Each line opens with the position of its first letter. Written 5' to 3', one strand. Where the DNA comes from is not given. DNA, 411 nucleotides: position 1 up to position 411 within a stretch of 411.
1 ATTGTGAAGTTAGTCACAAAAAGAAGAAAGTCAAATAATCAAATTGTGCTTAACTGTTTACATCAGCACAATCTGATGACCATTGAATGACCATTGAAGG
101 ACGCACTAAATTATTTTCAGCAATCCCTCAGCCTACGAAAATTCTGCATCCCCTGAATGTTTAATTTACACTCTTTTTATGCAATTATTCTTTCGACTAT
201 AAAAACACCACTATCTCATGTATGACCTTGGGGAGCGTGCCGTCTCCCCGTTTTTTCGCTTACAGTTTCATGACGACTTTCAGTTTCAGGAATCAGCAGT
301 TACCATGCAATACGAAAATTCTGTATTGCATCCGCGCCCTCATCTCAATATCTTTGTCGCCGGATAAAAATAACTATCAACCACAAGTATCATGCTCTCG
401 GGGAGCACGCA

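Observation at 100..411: Tandemly duplicated, terminator-bearing non-coding units: candidate pair of sibling small RNAs of unrecognised family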

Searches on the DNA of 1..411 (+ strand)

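Call 3: search_rna_families(source=window, threshold=evalue, max_evalue=10, show_alignments=5)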
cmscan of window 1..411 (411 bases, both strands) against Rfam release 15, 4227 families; matches with E-value up to 10: 5.
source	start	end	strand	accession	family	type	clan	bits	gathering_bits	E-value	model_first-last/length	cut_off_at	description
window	148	219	-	RF00539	snoMe28S-Cm788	Gene; snRNA; snoRNA; CD-box;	-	21.1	45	2.4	1-74/74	no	Small nucleolar RNA Me28S-Cm788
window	222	249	-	RF01785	blv_FSE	Cis-reg; frameshift_element;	-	15.5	34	2.8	1-27/27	no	ribosomal frameshift site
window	156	252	-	RF01651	ceN69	Gene; snRNA; snoRNA; CD-box;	-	13.7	45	9.4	1-107/107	no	Caenorhabditis snoRNA ceN69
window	22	74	-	RF00300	snoZ221_snoR21b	Gene; snRNA; snoRNA; CD-box;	-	13.1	44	7.7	1-91/91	no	Small nucleolar RNA Z221/R21b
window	280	303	+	RF03092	Ocean-VII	Gene; sRNA;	-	11.1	53.5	1.8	1-41/41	no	Ocean-VII RNA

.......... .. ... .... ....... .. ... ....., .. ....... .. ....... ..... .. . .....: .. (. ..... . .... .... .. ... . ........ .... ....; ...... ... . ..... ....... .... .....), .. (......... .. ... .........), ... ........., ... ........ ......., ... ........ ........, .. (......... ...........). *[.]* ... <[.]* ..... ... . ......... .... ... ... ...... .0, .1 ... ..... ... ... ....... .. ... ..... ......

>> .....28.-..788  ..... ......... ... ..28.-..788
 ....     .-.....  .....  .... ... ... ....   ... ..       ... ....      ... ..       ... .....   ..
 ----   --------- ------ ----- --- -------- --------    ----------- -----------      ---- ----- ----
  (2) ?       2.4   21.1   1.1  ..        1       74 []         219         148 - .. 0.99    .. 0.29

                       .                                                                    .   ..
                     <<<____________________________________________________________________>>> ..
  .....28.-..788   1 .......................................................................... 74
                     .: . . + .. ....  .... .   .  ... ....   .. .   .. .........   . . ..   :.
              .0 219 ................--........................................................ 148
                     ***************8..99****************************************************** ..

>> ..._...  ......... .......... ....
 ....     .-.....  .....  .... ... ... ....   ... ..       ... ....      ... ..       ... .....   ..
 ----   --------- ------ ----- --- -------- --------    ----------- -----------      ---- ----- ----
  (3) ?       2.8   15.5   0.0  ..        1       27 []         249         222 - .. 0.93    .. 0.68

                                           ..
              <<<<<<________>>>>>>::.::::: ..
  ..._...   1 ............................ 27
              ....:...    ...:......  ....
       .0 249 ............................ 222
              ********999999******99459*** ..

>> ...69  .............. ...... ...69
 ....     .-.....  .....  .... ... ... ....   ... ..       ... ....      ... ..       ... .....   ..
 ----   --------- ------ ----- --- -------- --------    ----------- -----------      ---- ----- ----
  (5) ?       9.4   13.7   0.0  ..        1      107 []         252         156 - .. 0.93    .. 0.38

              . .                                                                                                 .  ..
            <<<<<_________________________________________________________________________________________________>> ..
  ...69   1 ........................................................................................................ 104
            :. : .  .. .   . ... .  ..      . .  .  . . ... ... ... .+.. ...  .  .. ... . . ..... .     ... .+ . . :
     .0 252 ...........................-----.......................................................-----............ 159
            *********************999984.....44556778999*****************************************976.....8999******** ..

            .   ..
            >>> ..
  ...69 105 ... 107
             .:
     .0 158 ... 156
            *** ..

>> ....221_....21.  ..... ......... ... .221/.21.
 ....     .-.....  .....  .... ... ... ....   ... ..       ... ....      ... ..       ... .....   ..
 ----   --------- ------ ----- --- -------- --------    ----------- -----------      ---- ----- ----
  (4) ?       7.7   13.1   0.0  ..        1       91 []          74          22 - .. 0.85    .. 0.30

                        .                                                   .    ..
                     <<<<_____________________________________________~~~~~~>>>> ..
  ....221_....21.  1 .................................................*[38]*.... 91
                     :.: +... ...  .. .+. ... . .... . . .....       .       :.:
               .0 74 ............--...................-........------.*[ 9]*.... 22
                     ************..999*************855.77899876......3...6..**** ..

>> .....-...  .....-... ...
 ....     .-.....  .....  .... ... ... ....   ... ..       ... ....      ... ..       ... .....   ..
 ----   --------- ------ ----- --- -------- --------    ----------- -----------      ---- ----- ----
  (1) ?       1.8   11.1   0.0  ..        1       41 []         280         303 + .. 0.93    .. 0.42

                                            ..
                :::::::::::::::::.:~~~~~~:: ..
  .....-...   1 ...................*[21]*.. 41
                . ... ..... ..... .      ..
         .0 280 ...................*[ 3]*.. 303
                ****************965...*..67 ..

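Call 5: search_dna_similar(query=window:1-411:+, collection=ecoli_genomes, mode=distant, max_rows=10)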
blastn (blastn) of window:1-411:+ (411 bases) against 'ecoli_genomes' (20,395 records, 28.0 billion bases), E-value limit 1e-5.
Records with a match: 27; places in all: 71; records where one place covers at least 80% of the query: 25.
Genomes with a match: 27 of 5426; with a place that covers at least 80% of the query: 25. Places per genome that has any: lowest 1, median 3, highest 5. On chromosomes: 71 places; on plasmids: 0.
Best place of each record, by identity: >=99% 15; 95-99% 7; 90-95% 3; 80-90% 2.
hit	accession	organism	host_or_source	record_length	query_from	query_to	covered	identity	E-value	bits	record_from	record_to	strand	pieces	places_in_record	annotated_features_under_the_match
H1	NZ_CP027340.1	Escherichia coli strain 2015C-3121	Homo sapiens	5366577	1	411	100%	99.8%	0e+0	737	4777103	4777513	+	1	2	none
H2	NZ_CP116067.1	Escherichia coli strain DETEC-S792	ICU staff rectal swab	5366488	1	411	100%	99.8%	0e+0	737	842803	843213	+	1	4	none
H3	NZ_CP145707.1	Escherichia coli strain S1-CAM-02-A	Homo sapiens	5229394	1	411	100%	99.8%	0e+0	737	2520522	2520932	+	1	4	none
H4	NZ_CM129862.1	Escherichia coli strain SW070917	wastewater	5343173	1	411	100%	99.8%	0e+0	737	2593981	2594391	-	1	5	none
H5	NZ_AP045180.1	Escherichia coli strain JNEC-KY204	Homo sapiens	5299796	1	411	100%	99.8%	0e+0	737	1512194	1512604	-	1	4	none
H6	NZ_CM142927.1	Escherichia coli strain UCPROB-002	Homo sapiens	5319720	1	411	100%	99.8%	0e+0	737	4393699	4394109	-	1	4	none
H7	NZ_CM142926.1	Escherichia coli strain UCPROB-001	Homo sapiens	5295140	1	411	100%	99.8%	0e+0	737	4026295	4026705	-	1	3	none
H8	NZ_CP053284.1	Escherichia coli strain SCU-104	Homo sapiens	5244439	1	411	100%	99.5%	0e+0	733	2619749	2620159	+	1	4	none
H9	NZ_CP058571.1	Escherichia coli strain EC2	Homo sapiens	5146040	1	411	100%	99.3%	0e+0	728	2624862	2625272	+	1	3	none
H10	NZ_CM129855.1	Escherichia coli strain SW071611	wastewater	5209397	1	411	100%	99.3%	0e+0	728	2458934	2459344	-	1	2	none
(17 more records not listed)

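Call 6: search_dna_similar(query=window:1-411:+, collection=plasmids, mode=distant, max_rows=10)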
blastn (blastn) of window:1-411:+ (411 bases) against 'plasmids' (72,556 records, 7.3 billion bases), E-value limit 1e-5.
No match.

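Call 8: get_annotated_region(hit=H1, flank=8000)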
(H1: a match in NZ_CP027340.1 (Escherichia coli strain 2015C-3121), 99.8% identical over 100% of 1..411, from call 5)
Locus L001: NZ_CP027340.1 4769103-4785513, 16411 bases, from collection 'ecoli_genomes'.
description: Escherichia coli strain 2015C-3121 chromosome, complete genome
organism: Escherichia coli strain 2015C-3121 (NCBI taxid 562)
replicon: chromosome; assembly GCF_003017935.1
host: Homo sapiens; source: stool; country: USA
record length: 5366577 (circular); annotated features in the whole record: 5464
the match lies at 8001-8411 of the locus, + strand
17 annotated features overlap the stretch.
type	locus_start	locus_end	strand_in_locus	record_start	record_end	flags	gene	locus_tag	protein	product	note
CDS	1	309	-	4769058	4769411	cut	-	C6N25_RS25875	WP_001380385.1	hypothetical protein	-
CDS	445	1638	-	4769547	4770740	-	-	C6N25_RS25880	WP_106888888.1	YadA-like family protein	-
CDS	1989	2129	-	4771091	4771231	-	-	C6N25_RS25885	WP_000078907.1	Hok/Gef family protein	-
CDS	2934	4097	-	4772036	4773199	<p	-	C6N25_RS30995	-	phage tail tip fiber protein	incomplete; partial in the middle of a contig; missing C-terminus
CDS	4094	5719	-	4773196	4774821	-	-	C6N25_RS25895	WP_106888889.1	hypothetical protein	-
CDS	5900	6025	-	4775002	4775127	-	-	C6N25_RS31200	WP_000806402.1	hypothetical protein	-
CDS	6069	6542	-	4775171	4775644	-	-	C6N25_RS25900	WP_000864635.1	hypothetical protein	-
CDS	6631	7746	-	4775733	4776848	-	-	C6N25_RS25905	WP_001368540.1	YadA C-terminal domain-containing protein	-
CDS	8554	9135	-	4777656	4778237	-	-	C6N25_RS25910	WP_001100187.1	DUF4376 domain-containing protein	-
CDS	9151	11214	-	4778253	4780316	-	-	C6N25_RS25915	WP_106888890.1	tail fiber protein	-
CDS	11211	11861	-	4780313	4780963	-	-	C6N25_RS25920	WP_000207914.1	DUF6682 family protein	-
CDS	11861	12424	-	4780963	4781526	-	-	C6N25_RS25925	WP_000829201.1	hypothetical protein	-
CDS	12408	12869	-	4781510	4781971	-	-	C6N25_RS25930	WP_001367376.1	hypothetical protein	-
CDS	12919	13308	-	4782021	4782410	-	-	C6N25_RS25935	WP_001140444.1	hypothetical protein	-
CDS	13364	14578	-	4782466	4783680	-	-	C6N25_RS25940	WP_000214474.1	N4-gp56 family major capsid protein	-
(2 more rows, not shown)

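Call 9: get_annotated_region(hit=H4, flank=8000)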
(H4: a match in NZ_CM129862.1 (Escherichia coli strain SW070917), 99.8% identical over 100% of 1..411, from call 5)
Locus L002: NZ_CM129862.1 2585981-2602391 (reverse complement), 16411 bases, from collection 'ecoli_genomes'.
description: Escherichia coli strain SW070917 chromosome, whole genome shotgun sequence
organism: Escherichia coli strain SW070917 (NCBI taxid 562)
replicon: chromosome; assembly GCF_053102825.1
host: -; source: wastewater; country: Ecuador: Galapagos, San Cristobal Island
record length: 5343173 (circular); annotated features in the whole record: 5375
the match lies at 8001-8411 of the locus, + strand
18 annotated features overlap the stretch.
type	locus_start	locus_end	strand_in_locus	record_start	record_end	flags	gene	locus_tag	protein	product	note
CDS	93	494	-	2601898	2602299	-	-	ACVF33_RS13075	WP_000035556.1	hypothetical protein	-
CDS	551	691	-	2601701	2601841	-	-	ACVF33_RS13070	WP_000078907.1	Hok/Gef family protein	-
CDS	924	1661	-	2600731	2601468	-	-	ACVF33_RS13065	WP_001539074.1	Ail/Lom family outer membrane beta-barrel protein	-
CDS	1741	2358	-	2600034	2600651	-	-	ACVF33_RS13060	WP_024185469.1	hypothetical protein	-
CDS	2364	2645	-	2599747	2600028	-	-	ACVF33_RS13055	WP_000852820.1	hypothetical protein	-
CDS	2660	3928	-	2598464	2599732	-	-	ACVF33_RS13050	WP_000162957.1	phage tail tip fiber protein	-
CDS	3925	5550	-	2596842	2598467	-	-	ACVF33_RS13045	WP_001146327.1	hypothetical protein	-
CDS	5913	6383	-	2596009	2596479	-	-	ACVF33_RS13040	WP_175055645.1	hypothetical protein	-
CDS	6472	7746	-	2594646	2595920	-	-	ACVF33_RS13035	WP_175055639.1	YadA C-terminal domain-containing protein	-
CDS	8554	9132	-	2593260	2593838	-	-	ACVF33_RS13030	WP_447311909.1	DUF4376 domain-containing protein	-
CDS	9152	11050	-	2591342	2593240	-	-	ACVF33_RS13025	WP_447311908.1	tail fiber protein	-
CDS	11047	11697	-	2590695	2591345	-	-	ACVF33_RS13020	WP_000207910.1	phage adaptor protein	-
CDS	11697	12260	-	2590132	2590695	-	-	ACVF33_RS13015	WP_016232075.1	hypothetical protein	-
CDS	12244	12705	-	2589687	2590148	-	-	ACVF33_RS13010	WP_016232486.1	hypothetical protein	-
CDS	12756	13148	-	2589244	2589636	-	-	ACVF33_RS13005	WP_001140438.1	hypothetical protein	-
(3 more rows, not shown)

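Call 11: search_dna_similar(query=window:1-411:+, collection=phages, mode=distant, max_rows=20)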
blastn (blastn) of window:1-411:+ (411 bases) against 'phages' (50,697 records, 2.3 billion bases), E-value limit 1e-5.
Records with a match: 8; places in all: 8; records where one place covers at least 80% of the query: 7.
Best place of each record, by identity: 95-99% 1; 80-90% 7.
By first word of the organism name: Escherichia 7; Enterobacterial 1.
By host as written in the record: Escherichia coli C 4; Escherichia coli str. K-12 substr. MG1655 3; Escherichia coli ECOR-9 1.
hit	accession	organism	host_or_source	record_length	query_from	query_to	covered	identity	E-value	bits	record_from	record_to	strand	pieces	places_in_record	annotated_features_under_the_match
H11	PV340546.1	Escherichia phage PhiR5_2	Escherichia coli str. K-12 substr. ...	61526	1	411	100%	97.3%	0e+0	698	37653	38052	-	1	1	hypothetical protein (x2)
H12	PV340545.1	Escherichia phage PhiR5_1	Escherichia coli C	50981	1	411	100%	87.4%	1e-141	508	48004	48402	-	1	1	hypothetical protein (x2)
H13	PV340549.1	Escherichia phage PhiR12_1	Escherichia coli str. K-12 substr. ...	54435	1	411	100%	87.2%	4e-140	503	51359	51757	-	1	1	hypothetical protein (x2)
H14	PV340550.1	Escherichia phage PhiR12_2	Escherichia coli str. K-12 substr. ...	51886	1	411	100%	87.2%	4e-140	503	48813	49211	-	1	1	hypothetical protein (x2)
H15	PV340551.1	Escherichia phage PhiR12_2_star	Escherichia coli C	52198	1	411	100%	87.2%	4e-140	503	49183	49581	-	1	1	hypothetical protein (x2)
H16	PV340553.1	Escherichia phage PhiR12_4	Escherichia coli C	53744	1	411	100%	87.2%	4e-140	503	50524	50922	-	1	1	hypothetical protein (x2)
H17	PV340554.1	Escherichia phage PhiR12_5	Escherichia coli C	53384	1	411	100%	87.2%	4e-140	503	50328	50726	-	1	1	hypothetical protein (x2)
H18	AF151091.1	Enterobacterial phage P-EibA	Escherichia coli ECOR-9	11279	1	411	72%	89.6%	8e-67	404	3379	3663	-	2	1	none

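Call 12: get_annotated_region(hit=H11, flank=4000)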
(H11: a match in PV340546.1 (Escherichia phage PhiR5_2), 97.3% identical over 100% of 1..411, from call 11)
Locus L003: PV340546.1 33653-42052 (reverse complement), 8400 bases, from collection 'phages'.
description: Escherichia phage PhiR5_2, complete genome.
organism: Escherichia phage PhiR5_2 (NCBI taxid 3416468)
taxonomy: Viruses
host: Escherichia coli str. K-12 substr. MG1655; source: -; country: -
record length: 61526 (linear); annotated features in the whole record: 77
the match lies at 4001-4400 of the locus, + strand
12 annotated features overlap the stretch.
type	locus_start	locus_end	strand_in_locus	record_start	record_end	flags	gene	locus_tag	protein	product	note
CDS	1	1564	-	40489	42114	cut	-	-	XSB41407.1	hypothetical protein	FIG00640812: hypothetical protein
CDS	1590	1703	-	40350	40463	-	-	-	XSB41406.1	hypothetical protein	-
CDS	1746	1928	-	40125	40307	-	-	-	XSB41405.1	hypothetical protein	ORF-60C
CDS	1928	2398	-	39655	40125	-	-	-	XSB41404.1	hypothetical protein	-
CDS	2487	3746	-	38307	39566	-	-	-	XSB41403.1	hypothetical protein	-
CDS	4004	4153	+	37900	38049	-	-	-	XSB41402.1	hypothetical protein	-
CDS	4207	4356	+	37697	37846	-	-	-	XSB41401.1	hypothetical protein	-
CDS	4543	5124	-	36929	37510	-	-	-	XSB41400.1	tail fiber assembly protein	Tail fiber assembly protein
CDS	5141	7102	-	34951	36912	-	-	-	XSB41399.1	tail fiber protein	-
CDS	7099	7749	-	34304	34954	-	-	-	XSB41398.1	hypothetical protein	-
CDS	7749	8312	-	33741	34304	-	-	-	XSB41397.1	hypothetical protein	-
CDS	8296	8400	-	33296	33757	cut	-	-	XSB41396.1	hypothetical protein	FIG00638618: hypothetical protein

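Call 13: get_annotated_region(hit=H18, flank=4000)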
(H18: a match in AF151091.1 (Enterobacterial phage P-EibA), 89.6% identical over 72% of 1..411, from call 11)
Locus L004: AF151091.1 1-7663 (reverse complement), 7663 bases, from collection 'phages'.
description: Prophage P-EibA J protein-like protein (J) gene, partial cds; and Lom (lom), ORF-401-like protein (orf-401), ORF-191A (orf-191A), immunoglobulin-binding protein EibA (eibA), ORF-156A ...
organism: Enterobacterial phage P-EibA (NCBI taxid 120167)
taxonomy: Viruses; Duplodnaviria; Heunggongvirae; Uroviricota; Caudoviricetes
host: Escherichia coli ECOR-9; source: -; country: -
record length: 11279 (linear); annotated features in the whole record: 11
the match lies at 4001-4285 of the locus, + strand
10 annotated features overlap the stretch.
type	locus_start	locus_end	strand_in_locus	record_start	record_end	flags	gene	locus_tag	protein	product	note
CDS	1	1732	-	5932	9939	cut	eaaA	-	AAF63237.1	EaaA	similar to autotransporter proteins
CDS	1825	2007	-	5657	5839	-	orf-60A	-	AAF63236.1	ORF-60A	-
CDS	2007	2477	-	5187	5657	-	orf-156A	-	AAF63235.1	ORF-156A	-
stem_loop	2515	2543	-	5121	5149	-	-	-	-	-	-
CDS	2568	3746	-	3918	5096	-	eibA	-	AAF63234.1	immunoglobulin-binding protein EibA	cell surface protein; similar to Moraxella catarrhalis UspAII and Yersinia pestis YadA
stem_loop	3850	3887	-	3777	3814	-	-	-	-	-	-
CDS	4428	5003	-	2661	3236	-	orf-191A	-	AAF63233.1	ORF-191A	similar to Yersinia pestis hypothetical protein encoded by pMT1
CDS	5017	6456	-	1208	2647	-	orf-401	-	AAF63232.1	ORF-401-like protein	similar to bacteriophage lambda ORF-401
CDS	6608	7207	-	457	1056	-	lom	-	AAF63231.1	Lom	similar to bacteriophage lambda outer membrane protein Lom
CDS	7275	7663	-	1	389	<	J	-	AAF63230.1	J protein-like protein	similar to bacteriophage lambda host specificity tail protein J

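Call 14: get_annotated_region(hit=H12, flank=4000)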
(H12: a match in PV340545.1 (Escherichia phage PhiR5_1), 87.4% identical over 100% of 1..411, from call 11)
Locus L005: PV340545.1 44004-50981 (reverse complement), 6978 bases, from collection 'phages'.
description: Escherichia phage PhiR5_1, complete genome.
organism: Escherichia phage PhiR5_1 (NCBI taxid 3416467)
taxonomy: Viruses
host: Escherichia coli C; source: -; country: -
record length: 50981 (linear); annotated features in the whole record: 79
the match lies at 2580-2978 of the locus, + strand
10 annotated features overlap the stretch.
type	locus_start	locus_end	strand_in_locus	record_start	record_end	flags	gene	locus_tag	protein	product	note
CDS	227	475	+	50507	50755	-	-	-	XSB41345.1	DNA-damage-inducible protein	DNA-damage-inducible protein I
CDS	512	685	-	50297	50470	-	-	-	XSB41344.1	hypothetical protein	-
CDS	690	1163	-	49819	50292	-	-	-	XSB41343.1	hypothetical protein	-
CDS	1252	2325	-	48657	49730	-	-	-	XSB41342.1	hypothetical protein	putative adhesin/invasin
CDS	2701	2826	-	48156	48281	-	-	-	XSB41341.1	hypothetical protein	-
CDS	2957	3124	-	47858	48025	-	-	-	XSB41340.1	hypothetical protein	-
CDS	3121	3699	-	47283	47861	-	-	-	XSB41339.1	tail fiber assembly protein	Tail fiber assembly protein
CDS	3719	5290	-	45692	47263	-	-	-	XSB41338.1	hypothetical protein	-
CDS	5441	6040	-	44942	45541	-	-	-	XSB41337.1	Lom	host-cell envelope protein Lom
CDS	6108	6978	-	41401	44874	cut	-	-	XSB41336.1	tail tip host specificity protein J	tail tip, host specificity protein J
